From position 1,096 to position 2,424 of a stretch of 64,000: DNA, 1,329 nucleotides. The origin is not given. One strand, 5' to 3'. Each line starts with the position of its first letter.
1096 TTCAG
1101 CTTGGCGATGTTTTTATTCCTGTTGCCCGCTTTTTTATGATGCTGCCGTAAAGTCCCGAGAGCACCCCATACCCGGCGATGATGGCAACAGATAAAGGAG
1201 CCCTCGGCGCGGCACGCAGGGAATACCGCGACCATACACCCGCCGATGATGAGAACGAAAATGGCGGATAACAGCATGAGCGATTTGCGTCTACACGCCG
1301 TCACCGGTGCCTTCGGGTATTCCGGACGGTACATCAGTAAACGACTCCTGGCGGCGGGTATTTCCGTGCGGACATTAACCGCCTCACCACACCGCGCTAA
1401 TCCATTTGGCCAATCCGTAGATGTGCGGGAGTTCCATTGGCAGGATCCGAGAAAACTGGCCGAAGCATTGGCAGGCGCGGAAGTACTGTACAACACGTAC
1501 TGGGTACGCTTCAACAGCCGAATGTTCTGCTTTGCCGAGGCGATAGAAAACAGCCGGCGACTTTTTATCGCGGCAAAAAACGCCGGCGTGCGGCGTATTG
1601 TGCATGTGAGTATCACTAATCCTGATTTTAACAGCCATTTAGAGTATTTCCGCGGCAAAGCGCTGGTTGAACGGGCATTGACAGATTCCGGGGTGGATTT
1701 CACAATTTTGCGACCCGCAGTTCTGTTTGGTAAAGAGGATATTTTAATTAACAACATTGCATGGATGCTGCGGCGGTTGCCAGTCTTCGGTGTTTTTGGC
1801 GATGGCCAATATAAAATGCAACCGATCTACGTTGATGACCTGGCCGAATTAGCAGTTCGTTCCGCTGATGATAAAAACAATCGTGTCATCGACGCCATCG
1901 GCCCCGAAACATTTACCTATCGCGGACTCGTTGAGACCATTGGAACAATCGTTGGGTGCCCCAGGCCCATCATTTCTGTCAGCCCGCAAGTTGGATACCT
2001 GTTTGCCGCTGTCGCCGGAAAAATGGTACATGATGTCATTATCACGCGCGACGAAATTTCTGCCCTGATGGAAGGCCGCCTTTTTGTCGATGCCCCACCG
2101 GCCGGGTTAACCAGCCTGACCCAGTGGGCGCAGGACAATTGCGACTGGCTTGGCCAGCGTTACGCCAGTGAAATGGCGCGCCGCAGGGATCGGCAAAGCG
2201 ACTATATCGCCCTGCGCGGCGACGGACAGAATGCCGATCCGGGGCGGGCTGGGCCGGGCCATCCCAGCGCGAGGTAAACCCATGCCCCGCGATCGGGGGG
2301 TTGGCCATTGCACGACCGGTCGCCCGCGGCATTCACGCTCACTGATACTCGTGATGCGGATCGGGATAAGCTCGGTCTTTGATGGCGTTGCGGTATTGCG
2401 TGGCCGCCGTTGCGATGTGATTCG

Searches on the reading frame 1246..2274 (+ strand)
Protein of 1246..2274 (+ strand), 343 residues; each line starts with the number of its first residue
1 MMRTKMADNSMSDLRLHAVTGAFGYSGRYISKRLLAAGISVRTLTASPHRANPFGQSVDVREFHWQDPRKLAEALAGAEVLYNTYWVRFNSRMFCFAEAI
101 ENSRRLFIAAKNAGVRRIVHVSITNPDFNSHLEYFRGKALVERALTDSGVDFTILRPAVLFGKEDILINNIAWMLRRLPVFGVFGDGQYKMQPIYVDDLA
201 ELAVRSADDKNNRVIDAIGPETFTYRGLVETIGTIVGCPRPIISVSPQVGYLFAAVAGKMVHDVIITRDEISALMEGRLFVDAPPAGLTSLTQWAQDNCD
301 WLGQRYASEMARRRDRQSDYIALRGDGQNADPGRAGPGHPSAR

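Call 4: search_protein_families(library=pfam, proteins=[window:1246-2274:+], max_evalue=1)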
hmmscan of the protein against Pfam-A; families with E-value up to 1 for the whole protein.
window:1246-2274:+ (343 aa): 5 families
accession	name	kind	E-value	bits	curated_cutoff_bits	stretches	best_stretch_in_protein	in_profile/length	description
PF13460.12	NAD_binding_10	-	1e-15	58.5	27.2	1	21-163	1-149/184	NAD(P)H-binding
PF01370.27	Epimerase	-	1.2e-13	51.5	20.9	1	19-210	3-228/240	NAD dependent epimerase/dehydratase family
PF05368.20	NmrA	-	2.6e-10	40.8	27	1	18-155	6-144/298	NmrA-like family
PF01073.25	3Beta_HSD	-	0.00011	21.8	22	1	18-129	1-122/280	3-beta hydroxysteroid dehydrogenase/isomerase family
PF20344.3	DUF6639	-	0.019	15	27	1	37-117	100-182/231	Family of unknown function (DUF6639)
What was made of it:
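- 1246..2277 (+): NDUFA9-like NAD(P)-binding SDR gene. It is probably not part of the cassette, but it is the recurrent downstream neighbour of the toxin/TM pair. Pfam NAD_binding_10/Epimerase/NmrA (call 4).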

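Call 5: search_protein_families(library=ncbifam, proteins=[window:1246-2274:+], max_evalue=1)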
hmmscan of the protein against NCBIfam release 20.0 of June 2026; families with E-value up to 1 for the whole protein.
window:1246-2274:+ (343 aa): 8 families
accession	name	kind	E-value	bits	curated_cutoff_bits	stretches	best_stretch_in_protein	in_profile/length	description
NF004520.0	PRK05865.1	equivalog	8e-15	53.8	1509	1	18-241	4-208/854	sugar epimerase family protein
TIGR03466.1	HpnA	hypoth_equivalog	2.7e-12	46.2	367.65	1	19-122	5-112/327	hopanoid-associated sugar epimerase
NF052578.1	StrlDmthSdmBMthl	equivalog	9.9e-06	25.5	600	1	19-122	5-112/328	sterol demethylase protein SdmB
TIGR01777.1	yfcH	hypoth_equivalog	2.9e-05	23.8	207.35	1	144-249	149-252/292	TIGR01777 family oxidoreductase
NF042423.1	oxyalk_red_Shew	equivalog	4.6e-05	22.6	580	1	18-129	12-124/331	2-alkyl-3-oxoalkanoate reductase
NF050030.1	thlkprotThyD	equivalog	4.7e-05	22.7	400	1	144-239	159-253/305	thylakoid membrane protein ThyD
NF009035.0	PRK12367.1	equivalog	0.12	11.6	266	1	7-78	7-80/249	short chain dehydrogenase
TIGR01214.1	rmlD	equivalog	0.14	11.2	224.05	1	134-215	124-205/285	dTDP-4-dehydrorhamnose reductase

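Call 48: search_solved_structures(query=window:1246-2274:+, max_evalue=0.00001)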
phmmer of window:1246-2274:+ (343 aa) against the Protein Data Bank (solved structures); distinct sequences matched with E-value up to 0.00001: 35.
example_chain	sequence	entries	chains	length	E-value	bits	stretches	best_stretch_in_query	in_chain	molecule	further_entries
9g83_P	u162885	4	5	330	2.7e-21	79.3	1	12-274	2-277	NAD-dependent epimerase/dehydratase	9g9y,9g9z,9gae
7ar7_P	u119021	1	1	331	2.6e-20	76.1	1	17-240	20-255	NADH dehydrogenase [ubiquinone] 1 alpha subcomplex subunit 9, mitochondrial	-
7a23_T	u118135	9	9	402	4.5e-20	75.3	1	17-236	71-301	39kDa | NADH dehydrogenase [ubiquinone] 1 alpha subcomplex subunit 9, mitochondrial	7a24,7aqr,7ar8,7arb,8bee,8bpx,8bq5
6x89_A9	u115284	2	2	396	5.3e-18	68.5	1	16-240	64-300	NADH dehydrogenase [ubiquinone] 1 alpha subcomplex subunit 9, mitochondrial isoform X1 | NDUA9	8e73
9w2u_P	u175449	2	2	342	1.1e-16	64.2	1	17-241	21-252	NADH dehydrogenase [ubiquinone] 1 alpha subcomplex subunit 9, mitochondrial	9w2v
7dgq_R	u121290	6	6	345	1.1e-16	64.2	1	17-241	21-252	NADH dehydrogenase [ubiquinone] 1 alpha subcomplex subunit 9, mitochondrial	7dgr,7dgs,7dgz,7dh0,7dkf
5lnk_d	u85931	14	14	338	1.4e-16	63.8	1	17-242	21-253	Mitochondrial complex I, 39 kDa subunit | NADH:ubiquinone oxidoreductase subunit A9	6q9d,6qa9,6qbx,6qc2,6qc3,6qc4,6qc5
7zdh_d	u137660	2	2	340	1.4e-16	63.8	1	17-242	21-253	NADH:ubiquinone oxidoreductase subunit A9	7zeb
7qsd_P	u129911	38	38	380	1.5e-16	63.8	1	17-241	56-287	NADH dehydrogenase [ubiquinone] 1 alpha subcomplex subunit 9, mitochondrial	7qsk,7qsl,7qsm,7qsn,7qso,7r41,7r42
6zk9_d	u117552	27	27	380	2e-16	63.3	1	17-242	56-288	NADH:ubiquinone oxidoreductase subunit A9 | NADH dehydrogenase [ubiquinone] 1 alpha subcomplex subunit 9, mitochondrial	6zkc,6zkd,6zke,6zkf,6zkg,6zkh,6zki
8esw_A9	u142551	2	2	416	7.5e-16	61.4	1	18-230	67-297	NADH dehydrogenase (Ubiquinone) 39 kDa subunit, isoform A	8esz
7v2d_J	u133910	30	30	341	8.9e-16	61.2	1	17-241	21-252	NADH dehydrogenase [ubiquinone] 1 alpha subcomplex subunit 9, mitochondrial | NADH dehydrogenase ubiquinone 1 alpha subcomplex subunit 9, mitochondrial | NADH:u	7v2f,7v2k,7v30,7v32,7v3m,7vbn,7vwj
7w2k_J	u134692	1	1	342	9e-16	61.2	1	17-241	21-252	NADH:ubiquinone oxidoreductase subunit A9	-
7v2c_J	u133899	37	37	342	9e-16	61.2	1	17-241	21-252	NADH dehydrogenase [ubiquinone] 1 alpha subcomplex subunit 9, mitochondrial | NADH dehydrogenase ubiquinone 1 alpha subcomplex subunit 9, mitochondrial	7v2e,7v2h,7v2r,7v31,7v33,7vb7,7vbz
8b9z_P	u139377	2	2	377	1.1e-15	60.9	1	18-230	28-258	NADH dehydrogenase (Ubiquinone) 39 kDa subunit, isoform A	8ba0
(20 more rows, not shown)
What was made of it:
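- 1246..2277 (+): Best PDB matches are complex I 39-kDa subunits (call 48).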

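Call 50: find_related_loci(query=A2, collection=metagenome_contigs, flank=5000)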
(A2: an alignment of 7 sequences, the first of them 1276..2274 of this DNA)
Query A2 (333 aa) in metagenome_contigs; peptide patterns used: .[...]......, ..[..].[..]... (x = any residue, [..] = any of these).
600 stretches matched a pattern (row limit reached: there are more); 574 encode a relative of the query (tblastn E <= 1e-3); the best 80 are kept; 80 distinct loci.
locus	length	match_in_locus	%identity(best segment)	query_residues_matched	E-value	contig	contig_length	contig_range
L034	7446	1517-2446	61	1-310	4e-130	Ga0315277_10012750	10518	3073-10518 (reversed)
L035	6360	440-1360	62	4-310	1e-128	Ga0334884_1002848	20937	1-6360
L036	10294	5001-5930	58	1-310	2e-128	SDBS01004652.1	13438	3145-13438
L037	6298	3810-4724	64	6-310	4e-128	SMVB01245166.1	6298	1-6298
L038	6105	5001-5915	64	6-310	5e-128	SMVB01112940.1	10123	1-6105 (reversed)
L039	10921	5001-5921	62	4-310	5e-128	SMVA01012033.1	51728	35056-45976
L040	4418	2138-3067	63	1-310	3e-129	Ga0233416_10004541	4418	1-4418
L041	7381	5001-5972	60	1-320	2e-127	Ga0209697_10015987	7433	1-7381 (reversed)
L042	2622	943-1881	61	1-313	1e-133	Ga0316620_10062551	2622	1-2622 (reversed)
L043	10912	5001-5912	64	7-310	2e-127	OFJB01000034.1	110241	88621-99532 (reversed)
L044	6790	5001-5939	62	1-313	5e-127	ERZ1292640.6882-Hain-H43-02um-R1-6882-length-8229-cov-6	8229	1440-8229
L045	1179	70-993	61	6-313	2e-139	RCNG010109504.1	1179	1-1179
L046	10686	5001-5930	61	1-310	1e-125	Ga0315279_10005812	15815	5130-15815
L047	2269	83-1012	58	1-310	1e-132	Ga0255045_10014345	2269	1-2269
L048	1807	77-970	62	7-304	3e-134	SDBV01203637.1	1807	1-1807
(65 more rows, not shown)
